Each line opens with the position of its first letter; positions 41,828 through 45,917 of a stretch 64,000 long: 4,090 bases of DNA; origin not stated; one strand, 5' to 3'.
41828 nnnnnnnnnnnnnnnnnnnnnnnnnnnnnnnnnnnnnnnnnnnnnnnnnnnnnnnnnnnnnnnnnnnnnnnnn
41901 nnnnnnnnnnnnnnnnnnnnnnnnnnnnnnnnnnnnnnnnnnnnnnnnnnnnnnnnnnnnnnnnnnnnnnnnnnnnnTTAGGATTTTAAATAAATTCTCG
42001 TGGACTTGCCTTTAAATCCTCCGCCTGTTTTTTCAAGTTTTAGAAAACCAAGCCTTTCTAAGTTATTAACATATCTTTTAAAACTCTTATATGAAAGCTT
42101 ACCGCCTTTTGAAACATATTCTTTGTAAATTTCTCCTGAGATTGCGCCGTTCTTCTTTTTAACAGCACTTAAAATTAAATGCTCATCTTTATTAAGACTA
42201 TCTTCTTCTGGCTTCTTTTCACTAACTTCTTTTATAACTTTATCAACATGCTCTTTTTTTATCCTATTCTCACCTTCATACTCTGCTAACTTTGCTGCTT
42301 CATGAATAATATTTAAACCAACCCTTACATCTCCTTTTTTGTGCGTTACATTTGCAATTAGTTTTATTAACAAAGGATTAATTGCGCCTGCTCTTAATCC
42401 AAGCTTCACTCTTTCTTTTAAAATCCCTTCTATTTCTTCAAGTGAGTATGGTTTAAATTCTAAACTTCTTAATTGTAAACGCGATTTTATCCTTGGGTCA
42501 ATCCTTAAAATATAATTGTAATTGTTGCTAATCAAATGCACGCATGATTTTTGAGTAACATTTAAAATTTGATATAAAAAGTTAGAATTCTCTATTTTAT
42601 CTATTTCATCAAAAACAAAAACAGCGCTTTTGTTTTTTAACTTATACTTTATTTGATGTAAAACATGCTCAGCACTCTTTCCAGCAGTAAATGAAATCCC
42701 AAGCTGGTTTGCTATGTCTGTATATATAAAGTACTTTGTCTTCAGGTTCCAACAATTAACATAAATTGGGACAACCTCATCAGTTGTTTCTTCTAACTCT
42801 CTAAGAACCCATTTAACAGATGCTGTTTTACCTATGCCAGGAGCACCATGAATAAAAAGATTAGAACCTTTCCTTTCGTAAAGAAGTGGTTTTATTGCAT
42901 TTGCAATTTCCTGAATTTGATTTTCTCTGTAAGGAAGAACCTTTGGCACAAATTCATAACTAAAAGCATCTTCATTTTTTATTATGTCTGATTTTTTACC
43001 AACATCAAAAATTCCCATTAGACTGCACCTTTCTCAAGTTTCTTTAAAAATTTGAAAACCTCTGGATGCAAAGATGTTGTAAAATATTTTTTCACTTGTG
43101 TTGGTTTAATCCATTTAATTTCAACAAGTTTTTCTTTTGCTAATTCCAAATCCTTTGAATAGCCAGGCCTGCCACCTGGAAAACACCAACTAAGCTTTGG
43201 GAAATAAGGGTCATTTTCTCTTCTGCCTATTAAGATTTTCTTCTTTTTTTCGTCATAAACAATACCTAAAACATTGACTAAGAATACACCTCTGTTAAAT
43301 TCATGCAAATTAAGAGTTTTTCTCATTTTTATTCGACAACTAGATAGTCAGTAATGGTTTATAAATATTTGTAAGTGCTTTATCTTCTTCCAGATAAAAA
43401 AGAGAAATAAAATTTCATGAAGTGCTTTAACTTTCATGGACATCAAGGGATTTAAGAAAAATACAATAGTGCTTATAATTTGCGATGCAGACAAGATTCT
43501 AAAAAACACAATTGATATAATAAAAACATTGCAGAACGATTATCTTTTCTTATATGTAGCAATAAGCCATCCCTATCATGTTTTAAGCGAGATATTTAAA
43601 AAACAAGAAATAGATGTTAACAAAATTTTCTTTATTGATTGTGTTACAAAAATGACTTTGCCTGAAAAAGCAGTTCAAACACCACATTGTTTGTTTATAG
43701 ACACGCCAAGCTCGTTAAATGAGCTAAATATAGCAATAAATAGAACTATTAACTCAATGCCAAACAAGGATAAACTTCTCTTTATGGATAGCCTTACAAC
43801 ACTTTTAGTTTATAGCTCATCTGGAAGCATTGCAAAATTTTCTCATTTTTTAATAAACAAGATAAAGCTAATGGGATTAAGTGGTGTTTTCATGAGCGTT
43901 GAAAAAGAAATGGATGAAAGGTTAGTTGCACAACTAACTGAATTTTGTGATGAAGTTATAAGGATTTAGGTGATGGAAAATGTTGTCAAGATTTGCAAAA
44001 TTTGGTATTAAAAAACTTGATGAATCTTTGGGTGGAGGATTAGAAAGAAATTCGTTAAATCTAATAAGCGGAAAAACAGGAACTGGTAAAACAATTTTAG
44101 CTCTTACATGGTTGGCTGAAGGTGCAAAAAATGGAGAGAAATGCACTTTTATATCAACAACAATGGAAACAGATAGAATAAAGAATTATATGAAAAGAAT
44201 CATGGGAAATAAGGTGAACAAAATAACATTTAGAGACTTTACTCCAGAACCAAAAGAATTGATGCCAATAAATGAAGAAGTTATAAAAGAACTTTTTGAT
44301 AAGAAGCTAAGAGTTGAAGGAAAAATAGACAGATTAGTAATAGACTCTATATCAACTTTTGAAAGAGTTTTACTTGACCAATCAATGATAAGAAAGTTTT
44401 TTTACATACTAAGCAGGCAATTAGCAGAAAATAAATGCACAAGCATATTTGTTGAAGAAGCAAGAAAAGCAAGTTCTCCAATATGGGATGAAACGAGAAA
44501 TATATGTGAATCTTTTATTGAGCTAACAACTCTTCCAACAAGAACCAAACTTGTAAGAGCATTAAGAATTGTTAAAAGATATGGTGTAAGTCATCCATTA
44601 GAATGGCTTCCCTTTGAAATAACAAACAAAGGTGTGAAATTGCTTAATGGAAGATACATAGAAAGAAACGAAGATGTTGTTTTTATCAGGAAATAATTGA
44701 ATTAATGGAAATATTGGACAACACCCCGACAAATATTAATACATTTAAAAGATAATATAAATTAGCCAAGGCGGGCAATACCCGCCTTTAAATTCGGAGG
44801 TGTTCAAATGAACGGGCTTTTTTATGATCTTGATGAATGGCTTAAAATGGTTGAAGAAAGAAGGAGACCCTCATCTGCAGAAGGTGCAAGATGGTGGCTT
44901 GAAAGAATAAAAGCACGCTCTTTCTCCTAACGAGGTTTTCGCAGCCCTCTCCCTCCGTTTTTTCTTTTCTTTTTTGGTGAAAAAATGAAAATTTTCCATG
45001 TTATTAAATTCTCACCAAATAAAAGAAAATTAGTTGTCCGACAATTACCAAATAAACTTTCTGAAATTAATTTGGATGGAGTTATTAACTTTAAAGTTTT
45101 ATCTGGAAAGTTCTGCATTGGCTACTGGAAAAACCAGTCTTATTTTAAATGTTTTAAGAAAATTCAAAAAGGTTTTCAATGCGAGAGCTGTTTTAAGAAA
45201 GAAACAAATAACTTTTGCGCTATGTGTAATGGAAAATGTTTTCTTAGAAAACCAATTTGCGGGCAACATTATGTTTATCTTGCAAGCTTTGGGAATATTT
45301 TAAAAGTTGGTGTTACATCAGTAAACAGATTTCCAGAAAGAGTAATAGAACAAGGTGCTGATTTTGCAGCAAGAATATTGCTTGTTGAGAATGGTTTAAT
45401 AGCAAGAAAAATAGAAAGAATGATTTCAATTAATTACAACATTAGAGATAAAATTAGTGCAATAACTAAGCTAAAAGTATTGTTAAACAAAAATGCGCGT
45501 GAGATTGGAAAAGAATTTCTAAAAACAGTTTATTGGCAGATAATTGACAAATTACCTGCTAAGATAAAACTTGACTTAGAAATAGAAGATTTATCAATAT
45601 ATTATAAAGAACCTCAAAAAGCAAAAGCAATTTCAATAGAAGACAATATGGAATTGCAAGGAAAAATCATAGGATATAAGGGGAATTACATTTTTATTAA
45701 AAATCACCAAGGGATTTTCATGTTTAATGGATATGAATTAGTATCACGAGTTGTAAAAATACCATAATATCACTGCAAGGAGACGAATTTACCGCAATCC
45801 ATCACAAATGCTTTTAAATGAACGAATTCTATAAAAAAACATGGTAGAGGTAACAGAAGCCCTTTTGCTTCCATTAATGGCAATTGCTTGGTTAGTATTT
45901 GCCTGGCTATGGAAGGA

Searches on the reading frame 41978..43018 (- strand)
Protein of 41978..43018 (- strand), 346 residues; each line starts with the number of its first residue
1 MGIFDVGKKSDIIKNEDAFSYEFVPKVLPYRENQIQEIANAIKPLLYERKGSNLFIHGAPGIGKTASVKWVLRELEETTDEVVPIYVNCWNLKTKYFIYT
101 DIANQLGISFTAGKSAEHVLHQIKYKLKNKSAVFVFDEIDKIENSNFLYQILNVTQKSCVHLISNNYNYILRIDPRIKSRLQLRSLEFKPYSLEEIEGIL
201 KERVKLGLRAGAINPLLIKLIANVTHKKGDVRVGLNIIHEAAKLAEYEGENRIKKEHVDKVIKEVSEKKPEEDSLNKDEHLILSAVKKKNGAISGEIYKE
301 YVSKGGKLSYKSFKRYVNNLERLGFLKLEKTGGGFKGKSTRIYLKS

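Call 5: search_protein_families(library=pfam, max_evalue=0.1, proteins=[window:41978-43018:-])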
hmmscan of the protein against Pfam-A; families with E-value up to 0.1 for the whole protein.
window:41978-43018:- (346 aa): 28 families (the best 25 are shown)
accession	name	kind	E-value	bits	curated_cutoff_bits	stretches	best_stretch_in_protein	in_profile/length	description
PF22703.2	Cdc6_lid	-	1.5e-15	57.3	27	1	199-260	3-65/68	Cdc6 AAA+ ATPase-type lid domain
PF13401.12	AAA_22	-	7.4e-15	55.9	27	1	51-156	5-111/130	AAA domain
PF13191.12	AAA_16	-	2.4e-08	35.1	32.6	1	28-94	2-64/167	AAA ATPase domain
PF00004.35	AAA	-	3e-07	31.4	21.2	1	55-157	2-97/131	ATPase family associated with various cellular activities (AAA)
PF00931.28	NB-ARC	-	3.5e-05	23.6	23.5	1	41-153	8-123/248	NB-ARC domain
PF05621.17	TniB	-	8.1e-05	22.6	22.4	1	48-186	32-184/189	Bacterial TniB protein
PF24883.2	NPHP3_N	-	0.00013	22.6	24.8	1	51-87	22-58/164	Nephrocystin 3, N-terminal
PF22606.2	Cdc6-ORC-like_ATPase_lid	-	0.00013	22.2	27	1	191-248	1-59/60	Cdc6/ORC-like, ATPase lid domain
PF05729.18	NACHT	-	0.00013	22.2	26.7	1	54-146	3-97/167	NACHT domain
PF07693.20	KAP_NTPase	-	0.00025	20.8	20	1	31-97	1-66/293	KAP family P-loop domain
PF20720.3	nSTAND3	-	0.00073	19.7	27.2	1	52-145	18-117/155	Novel STAND NTPase 3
PF03266.21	NTPase_1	-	0.0012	19.2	23.9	0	53-82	1-30/168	NTPase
PF00270.35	DEAD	-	0.0014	18.8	26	0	40-75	6-39/167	DEAD/DEAH box helicase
PF07728.20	AAA_5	-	0.0016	18.9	22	1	53-161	1-96/139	AAA domain (dynein-related subfamily)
PF13173.12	AAA_14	-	0.0022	18.5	27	1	53-195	4-127/129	AAA domain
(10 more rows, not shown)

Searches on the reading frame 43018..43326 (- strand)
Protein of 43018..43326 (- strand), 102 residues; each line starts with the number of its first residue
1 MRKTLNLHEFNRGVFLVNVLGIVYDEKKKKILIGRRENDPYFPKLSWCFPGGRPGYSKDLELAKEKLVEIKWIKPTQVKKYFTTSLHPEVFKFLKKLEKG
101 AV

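Call 53: search_protein_families(library=pfam, max_evalue=0.0001, proteins=[window:43018-43326:-])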
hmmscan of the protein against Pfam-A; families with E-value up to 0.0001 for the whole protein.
window:43018-43326:- (102 aa): 1 family
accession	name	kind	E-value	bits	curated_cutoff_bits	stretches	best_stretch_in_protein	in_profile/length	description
PF00293.34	NUDIX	-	4.3e-05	24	21.1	0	17-61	4-45/134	NUDIX domain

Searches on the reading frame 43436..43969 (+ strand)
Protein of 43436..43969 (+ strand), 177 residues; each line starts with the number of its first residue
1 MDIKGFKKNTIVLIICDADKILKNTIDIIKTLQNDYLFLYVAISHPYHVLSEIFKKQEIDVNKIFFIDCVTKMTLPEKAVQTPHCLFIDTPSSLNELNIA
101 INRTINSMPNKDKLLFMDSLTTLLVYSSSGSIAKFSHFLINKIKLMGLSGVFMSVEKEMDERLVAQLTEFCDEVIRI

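Call 53: search_protein_families(library=pfam, max_evalue=0.0001, proteins=[window:43436-43969:+])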
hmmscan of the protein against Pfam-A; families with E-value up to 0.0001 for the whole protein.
window:43436-43969:+ (177 aa): 1 family
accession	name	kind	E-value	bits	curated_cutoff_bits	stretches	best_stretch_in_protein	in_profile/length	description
PF24336.1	DUF7504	-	3.4e-10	41.1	27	1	85-176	81-178/179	Family of unknown function (DUF7504)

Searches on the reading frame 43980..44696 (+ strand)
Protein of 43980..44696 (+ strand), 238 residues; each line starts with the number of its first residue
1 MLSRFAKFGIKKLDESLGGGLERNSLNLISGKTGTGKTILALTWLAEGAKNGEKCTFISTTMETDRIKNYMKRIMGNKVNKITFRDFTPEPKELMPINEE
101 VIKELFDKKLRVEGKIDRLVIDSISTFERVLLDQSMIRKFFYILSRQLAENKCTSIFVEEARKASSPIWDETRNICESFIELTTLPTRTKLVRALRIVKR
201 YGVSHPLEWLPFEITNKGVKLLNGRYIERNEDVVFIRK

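Call 53: search_protein_families(library=pfam, max_evalue=0.0001, proteins=[window:43980-44696:+])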
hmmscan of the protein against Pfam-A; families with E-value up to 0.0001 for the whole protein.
window:43980-44696:+ (238 aa): 3 families
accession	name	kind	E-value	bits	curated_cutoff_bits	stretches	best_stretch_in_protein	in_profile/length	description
PF06745.19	ATPase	-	9.6e-36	123.7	26.6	1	7-222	2-227/231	KaiC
PF03796.21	DnaB_C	-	6.5e-06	26.1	27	1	8-99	4-94/255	DnaB-like helicase C terminal domain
PF00154.27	RecA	-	5.9e-05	23.1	27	0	10-126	37-141/262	recA bacterial DNA recombination protein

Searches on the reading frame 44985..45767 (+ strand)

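Call 53: search_protein_families(library=pfam, max_evalue=0.0001, proteins=[window:44985-45767:+])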
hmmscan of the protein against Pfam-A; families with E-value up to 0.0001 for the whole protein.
window:44985-45767:+ (260 aa): 1 family
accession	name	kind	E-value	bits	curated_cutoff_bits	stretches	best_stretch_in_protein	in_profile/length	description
PF10977.13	DUF2797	-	1.2e-21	78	25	1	35-241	5-215/227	Protein of unknown function (DUF2797)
